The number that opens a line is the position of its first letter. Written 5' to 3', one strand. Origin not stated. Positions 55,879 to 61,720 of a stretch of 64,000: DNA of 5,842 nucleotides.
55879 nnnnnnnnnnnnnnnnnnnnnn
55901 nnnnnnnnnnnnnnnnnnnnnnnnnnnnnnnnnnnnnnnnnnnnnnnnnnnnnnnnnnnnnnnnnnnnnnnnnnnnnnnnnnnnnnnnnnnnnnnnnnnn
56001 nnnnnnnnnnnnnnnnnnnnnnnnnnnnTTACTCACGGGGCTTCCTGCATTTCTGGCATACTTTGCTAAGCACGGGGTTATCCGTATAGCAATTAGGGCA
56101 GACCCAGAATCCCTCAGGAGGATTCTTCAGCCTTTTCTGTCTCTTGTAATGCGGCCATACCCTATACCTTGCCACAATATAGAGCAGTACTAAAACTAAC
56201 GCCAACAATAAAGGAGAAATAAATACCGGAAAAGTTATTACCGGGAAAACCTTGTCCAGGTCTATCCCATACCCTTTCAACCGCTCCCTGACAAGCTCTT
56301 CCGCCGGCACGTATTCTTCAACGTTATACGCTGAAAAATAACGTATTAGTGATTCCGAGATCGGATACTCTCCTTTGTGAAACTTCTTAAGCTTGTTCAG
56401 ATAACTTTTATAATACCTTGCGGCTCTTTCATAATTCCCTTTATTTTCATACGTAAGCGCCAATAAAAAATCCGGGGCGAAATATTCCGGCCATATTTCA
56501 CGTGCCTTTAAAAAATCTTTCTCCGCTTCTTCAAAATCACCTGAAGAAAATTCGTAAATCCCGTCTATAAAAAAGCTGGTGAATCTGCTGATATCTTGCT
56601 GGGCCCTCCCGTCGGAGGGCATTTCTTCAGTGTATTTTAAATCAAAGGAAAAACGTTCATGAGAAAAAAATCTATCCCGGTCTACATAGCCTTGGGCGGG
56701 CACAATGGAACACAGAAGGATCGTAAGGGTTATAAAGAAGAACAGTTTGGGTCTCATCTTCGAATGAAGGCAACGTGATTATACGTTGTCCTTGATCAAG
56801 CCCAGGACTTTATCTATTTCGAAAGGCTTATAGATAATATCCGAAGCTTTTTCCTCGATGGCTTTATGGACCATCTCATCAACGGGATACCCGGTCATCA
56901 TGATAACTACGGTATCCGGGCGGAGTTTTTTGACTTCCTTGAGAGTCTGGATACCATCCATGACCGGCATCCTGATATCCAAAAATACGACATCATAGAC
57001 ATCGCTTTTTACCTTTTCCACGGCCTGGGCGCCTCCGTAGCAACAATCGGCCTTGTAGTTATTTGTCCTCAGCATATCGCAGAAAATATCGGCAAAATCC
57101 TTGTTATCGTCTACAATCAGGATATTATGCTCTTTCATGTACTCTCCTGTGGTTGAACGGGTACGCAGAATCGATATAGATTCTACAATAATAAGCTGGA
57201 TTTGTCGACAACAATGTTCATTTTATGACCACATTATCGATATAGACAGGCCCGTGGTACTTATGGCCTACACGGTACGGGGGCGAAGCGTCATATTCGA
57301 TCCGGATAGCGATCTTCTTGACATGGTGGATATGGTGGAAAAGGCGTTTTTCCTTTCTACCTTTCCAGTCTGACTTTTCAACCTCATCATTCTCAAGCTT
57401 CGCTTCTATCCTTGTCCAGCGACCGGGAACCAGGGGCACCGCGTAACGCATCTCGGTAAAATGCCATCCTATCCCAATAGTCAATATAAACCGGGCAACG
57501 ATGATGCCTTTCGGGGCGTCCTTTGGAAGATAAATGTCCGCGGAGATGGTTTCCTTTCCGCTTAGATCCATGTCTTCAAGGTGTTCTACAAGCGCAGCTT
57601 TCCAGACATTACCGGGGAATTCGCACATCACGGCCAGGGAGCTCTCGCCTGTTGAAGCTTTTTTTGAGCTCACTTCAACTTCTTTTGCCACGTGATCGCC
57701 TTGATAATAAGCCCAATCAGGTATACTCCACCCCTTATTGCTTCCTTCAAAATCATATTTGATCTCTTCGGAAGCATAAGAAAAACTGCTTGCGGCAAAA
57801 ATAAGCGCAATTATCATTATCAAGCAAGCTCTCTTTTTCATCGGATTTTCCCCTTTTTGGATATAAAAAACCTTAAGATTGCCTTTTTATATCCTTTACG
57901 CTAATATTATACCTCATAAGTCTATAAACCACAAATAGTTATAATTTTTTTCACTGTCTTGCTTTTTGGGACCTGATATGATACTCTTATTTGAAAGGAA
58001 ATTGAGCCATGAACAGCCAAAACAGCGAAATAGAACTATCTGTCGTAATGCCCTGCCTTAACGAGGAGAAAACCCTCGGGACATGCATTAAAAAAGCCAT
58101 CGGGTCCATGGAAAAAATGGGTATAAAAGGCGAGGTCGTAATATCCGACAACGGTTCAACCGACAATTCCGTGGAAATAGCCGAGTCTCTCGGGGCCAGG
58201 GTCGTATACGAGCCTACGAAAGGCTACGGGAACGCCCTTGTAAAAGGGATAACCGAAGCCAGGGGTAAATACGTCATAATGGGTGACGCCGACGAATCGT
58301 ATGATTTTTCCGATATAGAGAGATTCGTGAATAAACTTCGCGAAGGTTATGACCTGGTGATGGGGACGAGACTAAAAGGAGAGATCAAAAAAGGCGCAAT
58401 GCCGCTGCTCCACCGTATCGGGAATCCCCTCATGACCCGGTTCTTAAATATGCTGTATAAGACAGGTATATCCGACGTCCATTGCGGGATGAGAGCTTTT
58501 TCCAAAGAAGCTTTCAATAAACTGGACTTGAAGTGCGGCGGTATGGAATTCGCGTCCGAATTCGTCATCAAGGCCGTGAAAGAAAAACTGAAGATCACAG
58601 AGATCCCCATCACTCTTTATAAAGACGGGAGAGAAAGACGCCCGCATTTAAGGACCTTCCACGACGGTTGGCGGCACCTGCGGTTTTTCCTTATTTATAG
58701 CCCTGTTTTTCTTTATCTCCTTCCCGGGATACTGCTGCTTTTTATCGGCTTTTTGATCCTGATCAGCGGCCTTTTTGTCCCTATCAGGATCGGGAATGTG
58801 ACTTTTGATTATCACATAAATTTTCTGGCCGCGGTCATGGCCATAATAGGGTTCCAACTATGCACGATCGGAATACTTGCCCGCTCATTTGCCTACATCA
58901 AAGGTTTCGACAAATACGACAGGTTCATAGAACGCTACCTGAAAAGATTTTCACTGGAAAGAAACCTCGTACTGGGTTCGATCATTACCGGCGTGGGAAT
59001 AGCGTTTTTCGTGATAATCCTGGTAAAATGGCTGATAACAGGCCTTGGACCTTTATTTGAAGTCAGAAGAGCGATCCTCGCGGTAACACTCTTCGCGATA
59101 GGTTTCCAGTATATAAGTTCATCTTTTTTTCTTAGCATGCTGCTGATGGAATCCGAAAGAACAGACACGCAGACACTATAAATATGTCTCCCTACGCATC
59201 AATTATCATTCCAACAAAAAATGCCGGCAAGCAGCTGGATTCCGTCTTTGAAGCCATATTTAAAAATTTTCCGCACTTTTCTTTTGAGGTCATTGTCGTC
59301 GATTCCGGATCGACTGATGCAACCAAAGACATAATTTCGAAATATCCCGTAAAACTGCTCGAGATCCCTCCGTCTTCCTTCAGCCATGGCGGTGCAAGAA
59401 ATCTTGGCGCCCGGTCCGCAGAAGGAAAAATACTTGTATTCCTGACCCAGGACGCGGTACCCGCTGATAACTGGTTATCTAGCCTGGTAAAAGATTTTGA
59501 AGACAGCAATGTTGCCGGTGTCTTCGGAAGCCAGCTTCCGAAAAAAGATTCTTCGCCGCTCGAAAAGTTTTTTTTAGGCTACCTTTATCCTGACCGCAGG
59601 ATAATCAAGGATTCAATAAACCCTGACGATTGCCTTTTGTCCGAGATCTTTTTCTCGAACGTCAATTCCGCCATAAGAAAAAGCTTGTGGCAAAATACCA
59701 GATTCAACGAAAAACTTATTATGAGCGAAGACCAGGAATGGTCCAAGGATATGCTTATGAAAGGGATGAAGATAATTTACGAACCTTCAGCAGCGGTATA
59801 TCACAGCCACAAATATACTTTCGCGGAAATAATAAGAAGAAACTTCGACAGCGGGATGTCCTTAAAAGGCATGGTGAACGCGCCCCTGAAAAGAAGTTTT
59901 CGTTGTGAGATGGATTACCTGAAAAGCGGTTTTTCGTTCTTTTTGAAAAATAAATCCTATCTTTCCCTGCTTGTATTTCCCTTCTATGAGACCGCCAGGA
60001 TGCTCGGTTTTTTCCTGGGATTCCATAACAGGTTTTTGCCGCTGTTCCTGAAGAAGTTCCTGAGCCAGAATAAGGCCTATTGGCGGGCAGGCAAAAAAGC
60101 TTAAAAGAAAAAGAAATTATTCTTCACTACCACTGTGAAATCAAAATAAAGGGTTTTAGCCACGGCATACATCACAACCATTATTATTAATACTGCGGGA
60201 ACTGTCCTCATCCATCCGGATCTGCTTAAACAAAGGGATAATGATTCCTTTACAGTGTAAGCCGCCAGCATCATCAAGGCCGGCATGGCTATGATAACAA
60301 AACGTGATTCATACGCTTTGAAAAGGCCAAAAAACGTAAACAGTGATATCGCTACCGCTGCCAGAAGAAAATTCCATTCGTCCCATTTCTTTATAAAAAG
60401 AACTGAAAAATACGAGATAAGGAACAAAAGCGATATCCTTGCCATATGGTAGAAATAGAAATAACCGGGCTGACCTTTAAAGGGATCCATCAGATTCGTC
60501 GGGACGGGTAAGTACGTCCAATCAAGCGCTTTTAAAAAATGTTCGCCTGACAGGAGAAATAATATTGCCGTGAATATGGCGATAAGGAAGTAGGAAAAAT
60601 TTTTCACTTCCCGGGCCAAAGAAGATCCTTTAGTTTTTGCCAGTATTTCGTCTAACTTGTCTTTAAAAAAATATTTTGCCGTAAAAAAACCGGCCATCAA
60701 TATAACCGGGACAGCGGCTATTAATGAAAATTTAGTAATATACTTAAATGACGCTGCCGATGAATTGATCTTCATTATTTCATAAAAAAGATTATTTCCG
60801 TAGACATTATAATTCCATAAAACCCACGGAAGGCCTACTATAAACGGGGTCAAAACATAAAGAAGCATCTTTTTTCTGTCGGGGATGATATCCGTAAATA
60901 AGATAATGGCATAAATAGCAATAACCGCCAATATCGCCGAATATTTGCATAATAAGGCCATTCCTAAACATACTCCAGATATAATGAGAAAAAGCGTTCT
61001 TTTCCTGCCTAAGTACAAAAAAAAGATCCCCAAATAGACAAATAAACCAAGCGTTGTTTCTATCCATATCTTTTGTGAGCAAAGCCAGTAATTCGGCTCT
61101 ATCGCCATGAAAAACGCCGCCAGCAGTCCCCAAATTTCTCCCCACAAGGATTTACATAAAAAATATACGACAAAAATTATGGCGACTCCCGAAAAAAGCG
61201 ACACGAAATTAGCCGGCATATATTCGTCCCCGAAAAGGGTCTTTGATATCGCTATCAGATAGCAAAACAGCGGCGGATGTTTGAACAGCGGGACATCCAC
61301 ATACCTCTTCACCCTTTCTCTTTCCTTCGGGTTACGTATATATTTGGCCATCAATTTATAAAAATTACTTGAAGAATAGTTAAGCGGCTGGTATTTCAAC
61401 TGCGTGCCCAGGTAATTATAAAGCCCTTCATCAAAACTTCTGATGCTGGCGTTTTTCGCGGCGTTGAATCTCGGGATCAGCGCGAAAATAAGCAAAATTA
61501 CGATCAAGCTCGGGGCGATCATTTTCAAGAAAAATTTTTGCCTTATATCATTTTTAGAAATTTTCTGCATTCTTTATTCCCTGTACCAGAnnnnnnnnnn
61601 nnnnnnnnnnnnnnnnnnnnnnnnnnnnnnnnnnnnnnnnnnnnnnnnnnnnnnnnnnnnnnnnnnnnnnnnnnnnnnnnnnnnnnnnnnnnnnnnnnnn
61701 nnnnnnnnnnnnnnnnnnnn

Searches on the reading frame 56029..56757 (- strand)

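Call 16: search_protein_families(library=pfam, proteins=[window:56029-56757:-], max_evalue=0.001)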
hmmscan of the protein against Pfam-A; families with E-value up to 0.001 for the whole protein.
window:56029-56757:- (242 aa): 8 families
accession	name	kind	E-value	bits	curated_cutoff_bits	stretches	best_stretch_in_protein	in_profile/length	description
PF00515.34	TPR_1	-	8.8e-07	28.9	27.8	0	70-92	12-34/34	Tetratricopeptide repeat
PF07719.23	TPR_2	-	3.9e-06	27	27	0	97-117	5-25/34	Tetratricopeptide repeat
PF13432.12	TPR_16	-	2.9e-05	24.9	32.7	1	68-120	6-58/65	Tetratricopeptide repeat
PF13181.12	TPR_8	-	7.1e-05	23.1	25.7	0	97-117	5-25/34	Tetratricopeptide repeat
PF13176.12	TPR_7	-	7.1e-05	23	27.9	0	98-118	4-24/36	Tetratricopeptide repeat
PF13424.12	TPR_12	-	7.8e-05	23.2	30.1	1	69-121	13-73/77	Tetratricopeptide repeat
PF13374.12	TPR_10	-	0.00043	20.6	27.5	0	67-89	10-32/42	Tetratricopeptide repeat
PF13428.12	TPR_14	-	0.00062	20.7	23.5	0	98-122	6-30/44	Tetratricopeptide repeat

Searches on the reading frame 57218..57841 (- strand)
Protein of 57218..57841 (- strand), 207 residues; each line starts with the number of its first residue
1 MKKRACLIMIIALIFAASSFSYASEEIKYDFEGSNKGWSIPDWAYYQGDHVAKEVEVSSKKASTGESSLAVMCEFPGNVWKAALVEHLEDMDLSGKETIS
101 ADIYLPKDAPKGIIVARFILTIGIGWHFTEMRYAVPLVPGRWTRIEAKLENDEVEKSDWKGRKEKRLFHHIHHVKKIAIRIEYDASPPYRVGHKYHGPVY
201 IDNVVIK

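Call 16: search_protein_families(library=pfam, proteins=[window:57218-57841:-], max_evalue=0.001)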
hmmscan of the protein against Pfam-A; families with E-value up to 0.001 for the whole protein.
window:57218-57841:- (207 aa): 2 families
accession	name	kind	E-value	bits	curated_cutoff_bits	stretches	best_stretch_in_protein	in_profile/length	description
PF21253.3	Mann_GBD_bact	-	2.2e-06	28.4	27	1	29-130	1-93/143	Mannanase, galactose-binding domain-like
PF09212.16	CBM27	-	0.00089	20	20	0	62-205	41-169/173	Carbohydrate binding module 27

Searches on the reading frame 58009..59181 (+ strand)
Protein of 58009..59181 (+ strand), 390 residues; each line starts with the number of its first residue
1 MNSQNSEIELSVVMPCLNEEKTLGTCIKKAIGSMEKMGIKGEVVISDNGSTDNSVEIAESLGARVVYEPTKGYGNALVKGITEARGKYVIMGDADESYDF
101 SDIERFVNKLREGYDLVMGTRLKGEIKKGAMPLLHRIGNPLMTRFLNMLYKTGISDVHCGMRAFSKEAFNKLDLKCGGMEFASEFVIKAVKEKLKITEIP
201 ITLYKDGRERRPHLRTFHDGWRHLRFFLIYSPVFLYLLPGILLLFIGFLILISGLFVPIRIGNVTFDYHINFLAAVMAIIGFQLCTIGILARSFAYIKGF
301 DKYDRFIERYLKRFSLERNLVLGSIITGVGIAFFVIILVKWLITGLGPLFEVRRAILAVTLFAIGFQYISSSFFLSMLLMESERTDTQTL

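Call 16: search_protein_families(library=pfam, proteins=[window:58009-59181:+], max_evalue=0.001)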
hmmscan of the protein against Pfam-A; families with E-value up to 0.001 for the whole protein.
window:58009-59181:+ (390 aa): 1 family
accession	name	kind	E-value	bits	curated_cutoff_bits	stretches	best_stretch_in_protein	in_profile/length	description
PF00535.33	Glycos_transf_2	-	5.7e-31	108.1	23.3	1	11-172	1-167/168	Glycosyl transferase family 2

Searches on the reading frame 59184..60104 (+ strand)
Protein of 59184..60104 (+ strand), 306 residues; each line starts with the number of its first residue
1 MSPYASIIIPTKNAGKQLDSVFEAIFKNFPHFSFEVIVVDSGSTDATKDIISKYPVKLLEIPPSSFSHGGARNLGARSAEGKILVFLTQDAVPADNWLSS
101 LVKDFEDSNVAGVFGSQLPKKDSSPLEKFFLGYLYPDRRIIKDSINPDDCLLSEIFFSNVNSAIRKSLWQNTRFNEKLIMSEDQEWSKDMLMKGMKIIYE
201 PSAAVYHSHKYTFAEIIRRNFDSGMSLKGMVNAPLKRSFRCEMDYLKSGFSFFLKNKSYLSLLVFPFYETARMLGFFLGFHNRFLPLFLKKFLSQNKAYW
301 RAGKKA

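Call 17: search_protein_families(library=pfam, proteins=[window:59184-60104:+], max_evalue=0.001)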
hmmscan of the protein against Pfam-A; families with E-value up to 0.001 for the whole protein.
window:59184-60104:+ (306 aa): 3 families
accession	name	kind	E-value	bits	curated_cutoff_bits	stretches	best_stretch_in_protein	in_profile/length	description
PF00535.33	Glycos_transf_2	-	1.7e-25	90.4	23.3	1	6-165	1-160/168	Glycosyl transferase family 2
PF13641.12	Glyco_tranf_2_3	-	1.3e-10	42.2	27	1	5-221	3-225/230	Glycosyltransferase like family 2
PF10111.15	Glyco_tranf_2_2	-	7.4e-08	32.6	27.3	1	6-103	1-104/276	Glycosyltransferase like family 2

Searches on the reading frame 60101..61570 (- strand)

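Call 17: search_protein_families(library=pfam, proteins=[window:60101-61570:-], max_evalue=0.001)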
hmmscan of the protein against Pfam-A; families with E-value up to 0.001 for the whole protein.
window:60101-61570:- (489 aa): 2 families
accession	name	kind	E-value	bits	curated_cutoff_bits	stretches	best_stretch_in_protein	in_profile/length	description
PF13231.12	PMT_2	-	2e-17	64.3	26.1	1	97-252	1-160/160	Dolichyl-phosphate-mannose-protein mannosyltransferase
PF02366.24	PMT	-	8.1e-06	26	22.7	1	93-254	57-235/245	Dolichyl-phosphate-mannose-protein mannosyltransferase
